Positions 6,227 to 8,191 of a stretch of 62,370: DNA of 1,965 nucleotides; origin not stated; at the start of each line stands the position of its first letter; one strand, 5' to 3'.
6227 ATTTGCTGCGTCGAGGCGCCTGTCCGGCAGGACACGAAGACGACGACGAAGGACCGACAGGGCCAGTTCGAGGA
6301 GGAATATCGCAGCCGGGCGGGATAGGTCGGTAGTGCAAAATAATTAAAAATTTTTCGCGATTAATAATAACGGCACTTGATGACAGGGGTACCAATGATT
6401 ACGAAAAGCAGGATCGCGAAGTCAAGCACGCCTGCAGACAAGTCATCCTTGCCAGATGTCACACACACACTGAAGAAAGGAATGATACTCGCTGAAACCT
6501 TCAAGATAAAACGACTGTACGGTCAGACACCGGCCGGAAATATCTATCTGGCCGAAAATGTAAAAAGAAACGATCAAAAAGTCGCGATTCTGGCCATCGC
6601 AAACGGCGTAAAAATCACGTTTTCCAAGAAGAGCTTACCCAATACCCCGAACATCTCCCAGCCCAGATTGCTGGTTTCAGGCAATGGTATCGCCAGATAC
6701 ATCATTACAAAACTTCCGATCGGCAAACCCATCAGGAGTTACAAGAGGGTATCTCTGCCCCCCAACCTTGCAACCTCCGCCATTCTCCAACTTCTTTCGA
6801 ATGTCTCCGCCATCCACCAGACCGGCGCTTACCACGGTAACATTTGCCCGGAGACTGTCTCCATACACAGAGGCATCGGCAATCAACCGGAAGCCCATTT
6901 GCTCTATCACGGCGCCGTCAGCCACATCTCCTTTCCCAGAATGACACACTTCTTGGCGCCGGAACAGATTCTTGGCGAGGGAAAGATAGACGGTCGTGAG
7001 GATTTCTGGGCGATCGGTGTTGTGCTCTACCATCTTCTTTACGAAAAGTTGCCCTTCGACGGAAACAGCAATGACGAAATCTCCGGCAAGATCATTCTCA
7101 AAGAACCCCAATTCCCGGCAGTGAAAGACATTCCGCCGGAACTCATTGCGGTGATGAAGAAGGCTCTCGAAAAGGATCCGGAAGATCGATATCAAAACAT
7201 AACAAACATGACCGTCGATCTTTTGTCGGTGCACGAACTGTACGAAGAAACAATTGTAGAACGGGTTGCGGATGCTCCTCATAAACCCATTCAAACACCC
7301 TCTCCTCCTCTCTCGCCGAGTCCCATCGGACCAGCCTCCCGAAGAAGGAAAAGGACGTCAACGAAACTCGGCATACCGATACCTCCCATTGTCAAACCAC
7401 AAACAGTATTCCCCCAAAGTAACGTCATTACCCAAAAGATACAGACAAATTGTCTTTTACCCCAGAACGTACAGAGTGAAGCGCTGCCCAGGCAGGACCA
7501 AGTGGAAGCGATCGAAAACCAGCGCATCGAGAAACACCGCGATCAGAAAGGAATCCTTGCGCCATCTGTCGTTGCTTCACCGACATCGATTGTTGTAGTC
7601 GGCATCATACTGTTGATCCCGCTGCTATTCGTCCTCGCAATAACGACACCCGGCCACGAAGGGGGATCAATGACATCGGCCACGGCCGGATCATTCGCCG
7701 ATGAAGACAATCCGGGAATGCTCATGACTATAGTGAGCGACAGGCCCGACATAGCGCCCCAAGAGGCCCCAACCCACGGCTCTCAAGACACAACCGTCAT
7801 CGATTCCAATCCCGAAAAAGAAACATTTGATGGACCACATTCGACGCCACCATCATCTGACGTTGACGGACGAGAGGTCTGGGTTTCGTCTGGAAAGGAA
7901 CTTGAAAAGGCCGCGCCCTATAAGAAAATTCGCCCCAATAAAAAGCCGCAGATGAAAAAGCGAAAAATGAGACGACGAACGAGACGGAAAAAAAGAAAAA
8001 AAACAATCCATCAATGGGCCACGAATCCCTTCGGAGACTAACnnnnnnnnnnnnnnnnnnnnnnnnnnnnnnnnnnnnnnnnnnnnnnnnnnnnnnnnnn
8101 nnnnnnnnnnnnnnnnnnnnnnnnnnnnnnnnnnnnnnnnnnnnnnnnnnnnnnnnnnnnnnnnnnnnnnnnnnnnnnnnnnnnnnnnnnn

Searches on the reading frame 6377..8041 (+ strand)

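Call 43: search_protein_families(library=pfam, proteins=[window:6377-8041:+], max_evalue=0.00001)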
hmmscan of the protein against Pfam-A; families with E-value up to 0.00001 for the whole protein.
window:6377-8041:+ (554 aa): 2 families
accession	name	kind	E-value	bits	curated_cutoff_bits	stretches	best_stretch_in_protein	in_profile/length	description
PF00069.31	Pkinase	-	2.4e-12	47.2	31.7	1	124-273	92-253/263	Protein kinase domain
PF07714.23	PK_Tyr_Ser-Thr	-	2.1e-06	27.7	23.1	1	191-272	169-249/258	Protein tyrosine and serine/threonine kinase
